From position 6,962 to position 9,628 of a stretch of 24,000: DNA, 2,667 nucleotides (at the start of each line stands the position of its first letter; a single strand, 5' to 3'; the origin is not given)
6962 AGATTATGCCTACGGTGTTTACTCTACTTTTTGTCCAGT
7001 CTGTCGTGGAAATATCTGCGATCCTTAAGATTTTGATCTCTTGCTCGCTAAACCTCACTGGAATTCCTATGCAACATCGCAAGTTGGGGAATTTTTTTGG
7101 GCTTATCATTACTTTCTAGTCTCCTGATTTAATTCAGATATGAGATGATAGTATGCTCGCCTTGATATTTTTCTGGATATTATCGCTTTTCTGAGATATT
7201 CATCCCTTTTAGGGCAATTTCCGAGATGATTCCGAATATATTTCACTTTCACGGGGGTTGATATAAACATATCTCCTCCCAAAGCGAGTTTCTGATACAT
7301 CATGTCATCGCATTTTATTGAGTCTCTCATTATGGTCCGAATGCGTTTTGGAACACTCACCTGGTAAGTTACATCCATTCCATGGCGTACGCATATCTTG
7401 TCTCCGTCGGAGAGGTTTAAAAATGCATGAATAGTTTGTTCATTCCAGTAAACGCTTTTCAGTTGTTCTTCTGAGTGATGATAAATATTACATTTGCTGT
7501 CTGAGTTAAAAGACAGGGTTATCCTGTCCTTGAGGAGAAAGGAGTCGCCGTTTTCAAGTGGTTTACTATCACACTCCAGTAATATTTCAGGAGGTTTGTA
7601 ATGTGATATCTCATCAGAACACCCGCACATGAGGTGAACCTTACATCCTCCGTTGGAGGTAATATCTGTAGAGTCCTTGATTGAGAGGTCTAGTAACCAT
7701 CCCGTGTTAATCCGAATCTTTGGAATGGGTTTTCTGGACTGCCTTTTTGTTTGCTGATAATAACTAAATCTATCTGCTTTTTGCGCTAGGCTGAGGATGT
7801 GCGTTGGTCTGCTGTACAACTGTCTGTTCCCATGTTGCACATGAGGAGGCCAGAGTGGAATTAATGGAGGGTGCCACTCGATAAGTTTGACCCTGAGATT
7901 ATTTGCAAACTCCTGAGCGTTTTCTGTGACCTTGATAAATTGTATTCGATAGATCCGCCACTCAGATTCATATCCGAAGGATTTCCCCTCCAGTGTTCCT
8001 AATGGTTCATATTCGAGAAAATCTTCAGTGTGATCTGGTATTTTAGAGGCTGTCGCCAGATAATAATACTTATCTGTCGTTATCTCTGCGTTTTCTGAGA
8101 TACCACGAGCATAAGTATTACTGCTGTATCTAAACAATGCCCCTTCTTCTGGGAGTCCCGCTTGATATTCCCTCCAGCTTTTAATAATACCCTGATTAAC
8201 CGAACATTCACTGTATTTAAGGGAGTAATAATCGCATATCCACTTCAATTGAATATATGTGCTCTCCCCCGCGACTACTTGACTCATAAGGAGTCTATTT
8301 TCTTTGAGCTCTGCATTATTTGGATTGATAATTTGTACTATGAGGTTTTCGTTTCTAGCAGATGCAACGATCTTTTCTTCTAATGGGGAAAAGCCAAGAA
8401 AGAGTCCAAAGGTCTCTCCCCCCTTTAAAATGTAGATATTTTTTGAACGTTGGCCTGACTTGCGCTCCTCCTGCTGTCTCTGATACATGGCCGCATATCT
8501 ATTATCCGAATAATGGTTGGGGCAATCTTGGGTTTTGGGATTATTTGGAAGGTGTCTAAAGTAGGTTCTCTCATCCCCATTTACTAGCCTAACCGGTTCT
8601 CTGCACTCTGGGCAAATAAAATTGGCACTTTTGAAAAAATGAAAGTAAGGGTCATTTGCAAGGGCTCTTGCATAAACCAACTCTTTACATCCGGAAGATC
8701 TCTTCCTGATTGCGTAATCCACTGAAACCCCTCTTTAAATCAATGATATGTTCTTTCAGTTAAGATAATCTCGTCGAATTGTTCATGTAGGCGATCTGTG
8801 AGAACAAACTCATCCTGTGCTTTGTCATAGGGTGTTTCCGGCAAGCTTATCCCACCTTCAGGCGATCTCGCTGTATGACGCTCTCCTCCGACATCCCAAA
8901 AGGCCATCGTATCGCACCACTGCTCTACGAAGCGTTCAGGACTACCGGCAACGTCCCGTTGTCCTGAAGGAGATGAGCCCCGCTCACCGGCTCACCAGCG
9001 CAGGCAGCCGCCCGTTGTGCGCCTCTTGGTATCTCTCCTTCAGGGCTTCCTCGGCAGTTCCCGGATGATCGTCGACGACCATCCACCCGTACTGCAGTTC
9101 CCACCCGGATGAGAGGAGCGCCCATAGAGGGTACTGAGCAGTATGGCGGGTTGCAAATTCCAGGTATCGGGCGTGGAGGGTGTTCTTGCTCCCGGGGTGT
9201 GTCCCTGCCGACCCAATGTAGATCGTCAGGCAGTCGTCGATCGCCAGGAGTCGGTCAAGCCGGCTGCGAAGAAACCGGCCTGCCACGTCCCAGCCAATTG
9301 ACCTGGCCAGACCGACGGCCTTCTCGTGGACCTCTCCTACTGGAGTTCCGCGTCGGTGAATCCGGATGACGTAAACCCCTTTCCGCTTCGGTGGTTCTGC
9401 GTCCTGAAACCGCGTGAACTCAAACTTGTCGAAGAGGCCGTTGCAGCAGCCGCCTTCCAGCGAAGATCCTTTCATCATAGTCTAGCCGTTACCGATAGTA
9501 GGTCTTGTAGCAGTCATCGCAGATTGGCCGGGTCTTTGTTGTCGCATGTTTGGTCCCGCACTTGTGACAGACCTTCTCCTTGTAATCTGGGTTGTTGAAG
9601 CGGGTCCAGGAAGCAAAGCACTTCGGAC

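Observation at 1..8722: Low-GC, translationally coupled four-gene cassette ending in a giant zinc-ribbon DEAH helicase: candidate uncharacterised anti-MGE system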

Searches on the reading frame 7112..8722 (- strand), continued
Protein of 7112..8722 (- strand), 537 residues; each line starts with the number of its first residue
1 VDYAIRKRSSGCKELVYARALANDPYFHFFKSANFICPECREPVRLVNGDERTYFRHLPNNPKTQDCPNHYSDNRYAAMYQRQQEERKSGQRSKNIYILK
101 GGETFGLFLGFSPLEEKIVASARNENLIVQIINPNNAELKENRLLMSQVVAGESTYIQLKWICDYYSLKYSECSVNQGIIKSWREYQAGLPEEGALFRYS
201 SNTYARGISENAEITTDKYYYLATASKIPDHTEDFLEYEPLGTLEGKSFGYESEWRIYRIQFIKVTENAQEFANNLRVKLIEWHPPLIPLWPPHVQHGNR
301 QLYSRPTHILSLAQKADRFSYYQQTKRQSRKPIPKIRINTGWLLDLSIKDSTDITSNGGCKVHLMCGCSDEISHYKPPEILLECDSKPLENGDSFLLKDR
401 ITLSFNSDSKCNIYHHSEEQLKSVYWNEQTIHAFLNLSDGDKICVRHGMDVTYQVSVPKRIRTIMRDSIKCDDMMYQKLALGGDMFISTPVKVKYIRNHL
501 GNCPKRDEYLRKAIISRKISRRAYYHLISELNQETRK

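Call 70: find_encoding_contigs(protein=P0171, flank=10000, max_places=1)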
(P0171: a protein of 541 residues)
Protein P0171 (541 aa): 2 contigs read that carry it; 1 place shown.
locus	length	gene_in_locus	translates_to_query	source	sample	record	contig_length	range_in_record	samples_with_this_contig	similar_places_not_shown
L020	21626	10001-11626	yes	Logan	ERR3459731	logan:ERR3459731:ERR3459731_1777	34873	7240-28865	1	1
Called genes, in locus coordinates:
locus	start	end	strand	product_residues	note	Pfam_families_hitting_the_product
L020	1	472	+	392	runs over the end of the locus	PF19888:DUF6361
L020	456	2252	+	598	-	-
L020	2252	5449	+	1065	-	PF00270:DEAD (faint), PF04851:ResIII (weak), PF00271:Helicase_C (weak)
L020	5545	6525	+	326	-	-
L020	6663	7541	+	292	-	-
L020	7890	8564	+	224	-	PF13643:DUF4145 (faint)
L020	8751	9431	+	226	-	-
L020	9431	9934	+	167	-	-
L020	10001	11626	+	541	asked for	-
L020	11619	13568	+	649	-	-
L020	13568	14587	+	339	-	-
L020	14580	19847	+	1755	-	PF00270:DEAD, PF27116:YjiV_N (weak), PF00271:Helicase_C (weak), PF09369:MZB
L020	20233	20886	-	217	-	-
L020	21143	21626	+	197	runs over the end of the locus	-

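Call 71: search_protein_families(library=padloc, proteins=[L020:10001-11623:+, L020:11619-13565:+, L020:13568-14584:+, L020:14580-19844:+, L020:8751-9428:+, L020:9431-9931:+], max_evalue=0.001)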
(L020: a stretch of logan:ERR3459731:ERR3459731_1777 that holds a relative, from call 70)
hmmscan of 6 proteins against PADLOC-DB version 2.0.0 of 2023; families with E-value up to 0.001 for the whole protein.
L020:10001-11623:+ (541 aa): 0 families

L020:11619-13565:+ (649 aa): 1 family
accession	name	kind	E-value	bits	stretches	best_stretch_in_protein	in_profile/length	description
PDLC00006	DruC1|DruC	-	3e-11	40.5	1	215-485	180-448/626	Unknown function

L020:13568-14584:+ (339 aa): 2 families
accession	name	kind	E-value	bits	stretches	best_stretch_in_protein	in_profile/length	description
PDLC00008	DruD1|DruD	-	6.1e-15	53.1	1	6-335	3-333/338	Unknown function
PDLC00009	DruD1|DruD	-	0.00037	17.7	1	250-336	253-340/347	Unknown function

L020:14580-19844:+ (1755 aa): 21 families
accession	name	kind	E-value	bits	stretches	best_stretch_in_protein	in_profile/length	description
PDLC00013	DruE1|DruE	-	0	1992.1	1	1-1753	2-1775/1776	SNF2 family N-terminal domain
PDLC00014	DruE2|DruE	-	1.1e-180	601.4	2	8-839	6-908/1928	SNF2 family N-terminal domain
PDLC00015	DruE2|DruE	-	2.8e-175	583.6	2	8-781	7-811/1887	SNF2 family N-terminal domain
PDLC00051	DruE4|DruE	-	9.1e-173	575.1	3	5-605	5-576/1829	SNF2 family N-terminal domain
PDLC00037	DruE3|DruE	-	4.5e-167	556.5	3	1057-1681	1032-1692/2055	SNF2 family N-terminal domain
PDLC00036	DruE3|DruE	-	3.4e-127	423.6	3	1060-1683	1028-1677/2023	SNF2 family N-terminal domain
PDLC00035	DruE3|DruE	-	6.9e-102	340.1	4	1056-1243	1034-1209/1460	SNF2 family N-terminal domain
PDLC02896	DpdJ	-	5.3e-25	85.3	1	75-356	147-406/1487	DpdJ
PDLC03960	SngC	-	7.4e-19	65.9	2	105-174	39-100/720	-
PDLC02570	DrmA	-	8.4e-16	55.5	1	1077-1172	562-657/851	DrmA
PDLC02503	BrxHI|BrxHII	-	1.5e-15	54.6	2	1099-1146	302-349/698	BrxHI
PDLC02569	DrmA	-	6.5e-13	45.4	1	1089-1168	823-900/1095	DrmA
PDLC01196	Cas3d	-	1.1e-11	42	1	90-170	13-78/594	CAS-I-D; effector_G3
PDLC02893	DpdJ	-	3.9e-11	39.6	0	110-164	187-237/876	DpdJ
PDLC02898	DpdJ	-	6.3e-09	33.2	1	110-164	187-237/506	DpdJ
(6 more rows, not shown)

L020:8751-9428:+ (226 aa): 0 families

L020:9431-9931:+ (167 aa): 0 families

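Call 72: fold_search(model_id=the predicted structure, library=pdb)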
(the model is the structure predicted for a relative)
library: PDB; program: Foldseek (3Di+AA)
matches with E <= 10: 1399; with E <= 0.001: 25
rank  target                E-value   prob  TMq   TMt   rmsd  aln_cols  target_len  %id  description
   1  4wrm_A                1.9e-05  0.94  0.14  0.16  20.8       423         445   10  Structure of the human CSF-1:CSF-1R complex (released 2015-08-12)
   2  7y6o                  6.7e-05  0.99  0.17  0.27  17.1       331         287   10  Crystal structure of sDscam Ig1-3 domains, isoform alpha25 (released 2023-05-24)
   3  5lf5_A                6.7e-05  0.94  0.12  0.13  32.1       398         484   10  Myelin-associated glycoprotein (MAG) deglycosylated full extracellular domain with co-purified ligand (released 2016-12-14)
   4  3e0g_A                7.1e-05  0.85  0.14  0.15  24.1       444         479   10  Structure of the Leukemia Inhibitory Factor Receptor (LIF-R) domains D1-D5 (released 2008-09-23)
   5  4x8x_B                7.1e-05  0.72  0.11  0.13  19.8       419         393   10  Crystal structure of Dscam1 isoform 1.9, N-terminal four Ig domains (released 2015-12-16)
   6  4x83_D                7.5e-05  0.69  0.10  0.12  20.3       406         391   11  Crystal structure of Dscam1 isoform 7.44, N-terminal four Ig domains (released 2015-12-16)
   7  5xwt_C                1.0e-04  0.99  0.18  0.24  17.0       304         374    9  Crystal structure of PTPdelta Ig1-Fn1 in complex with SALM5 LRR-Ig (released 2018-06-06)
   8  4xb7_A                2.6e-04  0.69  0.11  0.14  20.6       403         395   11  Crystal structure of Dscam1 isoform 4.4, N-terminal four Ig domains (released 2015-12-16)
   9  4wrl_A                2.9e-04  0.82  0.13  0.20  14.1       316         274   12  Structure of the human CSF-1:CSF-1R complex (released 2015-08-12)
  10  5lfu_A                2.9e-04  0.72  0.12  0.13  32.3       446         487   10  Myelin-associated glycoprotein (MAG) glycosylated and lysine-methylated full extracellular domain (released 2016-12-14)
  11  2v5s_B                3.0e-04  0.60  0.10  0.12  19.6       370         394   12  Structural basis for Dscam isoform specificity (released 2007-09-11)
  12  7ok5_A                3.4e-04  0.89  0.16  0.15  17.7       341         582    9  Crystal structure of mouse neurofascin 155 immunoglobulin domains (released 2022-12-14)
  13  5k70_B                3.6e-04  0.69  0.11  0.14  16.8       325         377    8  Sidekick-2 immunoglobulin domains 1-4 H18R/N22S mutant (released 2016-09-28)
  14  9ijj_h                4.2e-04  0.44  0.10  0.05  35.3       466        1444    9  In situ structure of the central apparatus in mouse sperm axoneme. (released 2025-06-04)
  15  5uv6_A                4.4e-04  0.85  0.12  0.20  20.4       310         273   10  Crystal structure of human Opioid Binding Protein/Cell Adhesion Molecule Like (OPCML) (released 2018-03-21)
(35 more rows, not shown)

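Call 75: search_protein_families(library=pfam, proteins=[L020:8751-9428:+, L020:9431-9931:+, L020:456-2249:+, L020:2252-5446:+], max_evalue=0.01)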
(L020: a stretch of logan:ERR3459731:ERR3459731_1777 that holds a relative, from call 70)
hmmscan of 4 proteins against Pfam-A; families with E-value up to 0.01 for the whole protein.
L020:8751-9428:+ (226 aa): 0 families

L020:9431-9931:+ (167 aa): 0 families

L020:456-2249:+ (598 aa): 2 families
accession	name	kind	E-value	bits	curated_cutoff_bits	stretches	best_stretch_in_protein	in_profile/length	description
PF13091.12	PLDc_2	-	0.00018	21.8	27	1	308-358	73-119/132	PLD-like domain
PF09565.16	RE_NgoFVII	-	0.00089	19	23.8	1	312-360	88-138/162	NgoFVII restriction endonuclease N-terminal PLD domain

L020:2252-5446:+ (1065 aa): 3 families
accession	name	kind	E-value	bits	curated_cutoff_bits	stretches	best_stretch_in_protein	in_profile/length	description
PF00270.35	DEAD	-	1.7e-08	34.8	26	1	31-176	11-132/167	DEAD/DEAH box helicase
PF00271.37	Helicase_C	-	1.5e-07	32.1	23.5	1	880-944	47-109/110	Helicase conserved C-terminal domain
PF04851.21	ResIII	-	5.4e-07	30.1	22.5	1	15-97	3-80/164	Type III restriction enzyme, res subunit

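Call 76: search_protein_families(library=padloc, proteins=[L020:456-2249:+, L020:2252-5446:+], max_evalue=0.001)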
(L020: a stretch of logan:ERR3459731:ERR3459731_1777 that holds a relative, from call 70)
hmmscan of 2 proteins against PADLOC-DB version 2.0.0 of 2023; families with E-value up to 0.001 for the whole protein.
L020:456-2249:+ (598 aa): 1 family
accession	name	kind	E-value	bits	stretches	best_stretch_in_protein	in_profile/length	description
PDLC03829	ZacB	-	4.4e-146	486.1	1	5-596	2-581/586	-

L020:2252-5446:+ (1065 aa): 20 families
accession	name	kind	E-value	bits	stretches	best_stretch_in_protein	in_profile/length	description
PDLC03830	ZacC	-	0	1033.4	1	11-1062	8-1018/1019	-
PDLC04556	PDC-M27C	-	5.2e-23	79.3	1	845-944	701-800/892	-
PDLC04554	PDC-M27C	-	8e-19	65.4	1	845-944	713-813/1217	-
PDLC04555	PDC-M27C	-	5e-14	49.9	1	844-944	454-550/656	-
PDLC02621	DrmD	-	3e-12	43.6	1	881-944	557-623/1040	DrmD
PDLC02840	DpdE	-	2.4e-11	40.7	1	15-58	159-198/1091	DpdE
PDLC02846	DpdE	-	1.5e-10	37.6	2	902-946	618-662/1034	DpdE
PDLC02633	DrmD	-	2.3e-10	37.1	1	869-953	555-637/839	DrmD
PDLC02623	DrmD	-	7e-10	35.3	1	881-964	561-642/1040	DrmD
PDLC02843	DpdE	-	7.8e-10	35.3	0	35-59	175-199/1091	DpdE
PDLC02572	DrmA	-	2e-09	34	1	884-944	558-621/1043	DrmA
PDLC02634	DrmD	-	1.2e-08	31.2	1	883-968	523-606/900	DrmD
PDLC02504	BrxHI|BrxHII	-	2e-08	30.7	1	884-946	522-583/971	BrxHII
PDLC02500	BrxHI|BrxHII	-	5.2e-08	29.9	0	886-946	518-575/933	BrxHI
PDLC02193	PLD_Helicase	-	2.1e-06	24.2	0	14-51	223-261/905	-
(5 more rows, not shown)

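Call 81: list_cluster_members(proteins=[P0030, P0031, P0032, P0033, P0035, P0037, P0043, P0052, P0062, P0079])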
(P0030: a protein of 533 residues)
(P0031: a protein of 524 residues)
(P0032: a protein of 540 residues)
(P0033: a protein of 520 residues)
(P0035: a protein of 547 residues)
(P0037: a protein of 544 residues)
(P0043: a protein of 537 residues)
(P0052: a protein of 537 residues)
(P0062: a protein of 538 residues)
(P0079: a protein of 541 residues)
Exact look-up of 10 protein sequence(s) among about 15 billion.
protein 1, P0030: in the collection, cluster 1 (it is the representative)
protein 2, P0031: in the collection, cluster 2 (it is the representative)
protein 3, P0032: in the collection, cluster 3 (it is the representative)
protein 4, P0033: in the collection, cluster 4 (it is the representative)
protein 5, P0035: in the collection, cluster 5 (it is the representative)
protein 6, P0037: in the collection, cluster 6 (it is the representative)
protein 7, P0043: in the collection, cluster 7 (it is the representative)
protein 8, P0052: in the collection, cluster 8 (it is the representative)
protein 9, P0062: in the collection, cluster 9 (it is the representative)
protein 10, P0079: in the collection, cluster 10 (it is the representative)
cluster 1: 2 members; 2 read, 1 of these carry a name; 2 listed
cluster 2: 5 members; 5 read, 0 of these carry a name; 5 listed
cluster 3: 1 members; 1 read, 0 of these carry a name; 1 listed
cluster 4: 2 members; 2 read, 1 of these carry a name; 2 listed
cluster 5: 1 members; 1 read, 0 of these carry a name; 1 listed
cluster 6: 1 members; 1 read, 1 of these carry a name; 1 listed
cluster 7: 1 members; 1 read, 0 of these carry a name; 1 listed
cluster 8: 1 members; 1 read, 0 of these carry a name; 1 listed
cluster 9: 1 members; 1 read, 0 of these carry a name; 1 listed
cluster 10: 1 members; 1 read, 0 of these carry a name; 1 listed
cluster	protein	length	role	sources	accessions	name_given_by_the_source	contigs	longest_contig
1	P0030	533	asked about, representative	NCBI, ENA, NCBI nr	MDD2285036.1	MAG: hypothetical protein PHQ11_06525 [Paludibacter sp.] | hypothetical protein [Paludibacter sp.]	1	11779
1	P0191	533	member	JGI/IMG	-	-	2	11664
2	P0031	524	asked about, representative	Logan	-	-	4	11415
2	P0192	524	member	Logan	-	-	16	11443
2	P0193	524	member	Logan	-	-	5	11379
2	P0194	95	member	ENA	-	-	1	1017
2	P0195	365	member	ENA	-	-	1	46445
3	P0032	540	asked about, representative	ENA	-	-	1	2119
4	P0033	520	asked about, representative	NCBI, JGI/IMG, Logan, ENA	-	hypothetical protein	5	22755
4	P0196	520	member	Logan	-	-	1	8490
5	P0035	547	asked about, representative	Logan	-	-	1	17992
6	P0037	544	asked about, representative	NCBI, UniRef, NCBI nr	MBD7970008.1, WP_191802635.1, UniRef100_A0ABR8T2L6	hypothetical protein [Paenibacillus gallinarum] | Competence protein CoiA-like family protein n=1 Tax=Paenibacillus gallinarum ...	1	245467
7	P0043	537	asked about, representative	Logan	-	-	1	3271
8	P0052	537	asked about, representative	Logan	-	-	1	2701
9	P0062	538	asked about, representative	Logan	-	-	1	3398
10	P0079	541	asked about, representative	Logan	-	-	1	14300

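Call 83: find_encoding_contigs(protein=P0037, flank=10000, max_places=1)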
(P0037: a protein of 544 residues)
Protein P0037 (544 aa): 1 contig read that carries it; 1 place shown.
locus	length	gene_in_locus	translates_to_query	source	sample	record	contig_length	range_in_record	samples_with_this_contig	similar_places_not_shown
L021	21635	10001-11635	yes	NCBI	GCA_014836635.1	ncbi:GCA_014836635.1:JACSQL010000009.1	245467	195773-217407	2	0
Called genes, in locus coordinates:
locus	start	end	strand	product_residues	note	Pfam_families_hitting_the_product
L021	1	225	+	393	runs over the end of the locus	PF00070:Pyr_redox (faint), PF07992:Pyr_redox_2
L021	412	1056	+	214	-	PF01073:3Beta_HSD (weak), PF01113:DapB_N (weak), PF01370:Epimerase, PF05368:NmrA, PF07993:NAD_binding_4 (faint), PF13460:NAD_binding_10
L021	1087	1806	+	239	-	PF00072:Response_reg, PF00486:Trans_reg_C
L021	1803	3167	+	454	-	PF00672:HAMP, PF00512:HisKA, PF02518:HATPase_c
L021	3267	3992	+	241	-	PF03413:PepSY (weak)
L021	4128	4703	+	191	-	PF03413:PepSY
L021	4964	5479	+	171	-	PF18955:DUF5698, PF10035:DUF2179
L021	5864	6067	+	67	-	PF00313:CSD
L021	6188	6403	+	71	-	PF14169:YdjO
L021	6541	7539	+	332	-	PF00534:Glycos_transf_1, PF13692:Glyco_trans_1_4 (weak)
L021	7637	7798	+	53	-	-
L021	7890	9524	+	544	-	PF02463:SMC_N (faint), PF13555:AAA_29 (faint), PF00005:ABC_tran, PF13238:AAA_18 (faint), PF13304:AAA_21 (faint), PF12848:ABC_tran_Xtn, PF00005:ABC_tran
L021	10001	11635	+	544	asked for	-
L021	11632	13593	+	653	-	-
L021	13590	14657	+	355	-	-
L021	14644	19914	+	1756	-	PF00270:DEAD, PF27116:YjiV_N (weak), PF00271:Helicase_C (weak), PF09369:MZB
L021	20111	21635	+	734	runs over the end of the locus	PF12102:MrcB_N, PF07728:AAA_5 (weak)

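Call 90: find_related_loci(query=A7, collection=genome_contigs, flank=10000)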
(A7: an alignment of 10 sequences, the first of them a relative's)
Query A7 (537 aa) in genome_contigs; peptide patterns used: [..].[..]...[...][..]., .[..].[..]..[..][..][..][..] (x = any residue, [..] = any of these).
65 stretches matched a pattern; 1 encode a relative of the query (tblastn E <= 1e-3); 1 distinct loci.
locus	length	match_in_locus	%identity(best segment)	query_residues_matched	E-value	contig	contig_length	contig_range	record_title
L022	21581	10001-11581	60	1-531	0e+0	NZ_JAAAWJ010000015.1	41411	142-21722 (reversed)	Methanogenium sp. MK-MG MKMG_15, whole genome shotgun sequence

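Call 95: search_protein_families(library=phrogs, proteins=[window:7112-8722:-], max_evalue=0.01)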
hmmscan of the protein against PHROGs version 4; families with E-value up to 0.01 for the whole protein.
window:7112-8722:- (537 aa): 0 families

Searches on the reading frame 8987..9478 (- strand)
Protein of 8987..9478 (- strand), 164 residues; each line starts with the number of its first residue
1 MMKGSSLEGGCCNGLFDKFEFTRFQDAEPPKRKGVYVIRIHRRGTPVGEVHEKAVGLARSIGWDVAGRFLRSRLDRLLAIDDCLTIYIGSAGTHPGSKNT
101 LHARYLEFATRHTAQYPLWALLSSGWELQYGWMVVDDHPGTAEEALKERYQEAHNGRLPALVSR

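Call 6: search_protein_families(library=pfam, proteins=[window:8987-9478:-], max_evalue=0.1)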
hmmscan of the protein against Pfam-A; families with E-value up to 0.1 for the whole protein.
window:8987-9478:- (164 aa): 0 families

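Call 7: search_protein_families(library=padloc, proteins=[window:8987-9478:-], max_evalue=0.1)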
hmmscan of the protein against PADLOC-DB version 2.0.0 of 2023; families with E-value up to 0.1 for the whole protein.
window:8987-9478:- (164 aa): 0 families

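Call 10: search_protein_families(library=ncbifam, proteins=[window:8987-9478:-], max_evalue=0.01)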
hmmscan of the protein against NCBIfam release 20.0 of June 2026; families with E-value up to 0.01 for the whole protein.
window:8987-9478:- (164 aa): 0 families

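Call 95: search_protein_families(library=phrogs, proteins=[window:8987-9478:-], max_evalue=0.01)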
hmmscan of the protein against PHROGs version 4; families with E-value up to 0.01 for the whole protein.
window:8987-9478:- (164 aa): 0 families

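Call 96: search_solved_structures(query=window:8987-9478:-, max_evalue=5)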
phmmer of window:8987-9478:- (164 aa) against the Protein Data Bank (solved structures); distinct sequences matched with E-value up to 5: 5.
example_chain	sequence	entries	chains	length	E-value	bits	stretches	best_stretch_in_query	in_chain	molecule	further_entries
9dcl_A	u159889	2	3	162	0.19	14.9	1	65-152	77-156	Possible nitrogen fixation related protein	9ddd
8odq_A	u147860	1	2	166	0.21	14.8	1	65-152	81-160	Nitrogen fixation protein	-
1bxd_A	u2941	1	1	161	0.35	14.1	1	113-155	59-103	PROTEIN (OSMOLARITY SENSOR PROTEIN (ENVZ))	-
4kp4_A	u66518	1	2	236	0.9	12.8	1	113-155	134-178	Osmolarity sensor protein EnvZ, Histidine kinase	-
4cti_A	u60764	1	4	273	1.3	12.3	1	113-155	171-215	OSMOLARITY SENSOR PROTEIN ENVZ, AF1503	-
